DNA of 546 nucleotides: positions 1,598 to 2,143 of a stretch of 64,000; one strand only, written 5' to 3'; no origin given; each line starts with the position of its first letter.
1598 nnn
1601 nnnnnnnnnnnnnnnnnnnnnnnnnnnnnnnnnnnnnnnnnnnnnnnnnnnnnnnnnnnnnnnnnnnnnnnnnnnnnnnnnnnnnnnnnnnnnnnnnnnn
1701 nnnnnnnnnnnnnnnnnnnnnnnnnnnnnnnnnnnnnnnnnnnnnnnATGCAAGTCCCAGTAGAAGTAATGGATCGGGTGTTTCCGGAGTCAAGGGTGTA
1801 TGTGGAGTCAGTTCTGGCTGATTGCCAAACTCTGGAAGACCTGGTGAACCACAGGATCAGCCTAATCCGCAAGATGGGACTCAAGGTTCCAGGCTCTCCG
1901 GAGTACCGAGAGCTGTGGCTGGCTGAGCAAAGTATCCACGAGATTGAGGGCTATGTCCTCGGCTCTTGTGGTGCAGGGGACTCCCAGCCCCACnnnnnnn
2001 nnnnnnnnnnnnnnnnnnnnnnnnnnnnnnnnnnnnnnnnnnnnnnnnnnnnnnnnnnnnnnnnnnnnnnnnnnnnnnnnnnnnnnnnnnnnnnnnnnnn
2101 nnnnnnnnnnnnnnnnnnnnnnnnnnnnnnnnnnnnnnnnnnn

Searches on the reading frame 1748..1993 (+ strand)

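Call 5: search_protein_families(library=pfam, proteins=[window:1748-1993:+], max_evalue=0.1)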
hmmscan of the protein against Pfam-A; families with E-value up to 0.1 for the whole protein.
window:1748-1993:+ (82 aa): 1 family
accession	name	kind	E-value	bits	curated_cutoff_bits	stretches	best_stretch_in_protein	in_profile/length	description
PF03474.20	DMA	-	0.0018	18.3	23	1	3-27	2-27/37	DMRTA motif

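Call 6: search_protein_families(library=phrogs, proteins=[window:1748-1993:+], max_evalue=0.01)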
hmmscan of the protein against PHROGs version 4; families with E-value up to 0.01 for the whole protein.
window:1748-1993:+ (82 aa): 1 family
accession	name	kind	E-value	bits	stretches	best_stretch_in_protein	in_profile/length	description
phrog_13098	-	unknown function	1.1e-58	196.4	1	1-82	1-82/82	-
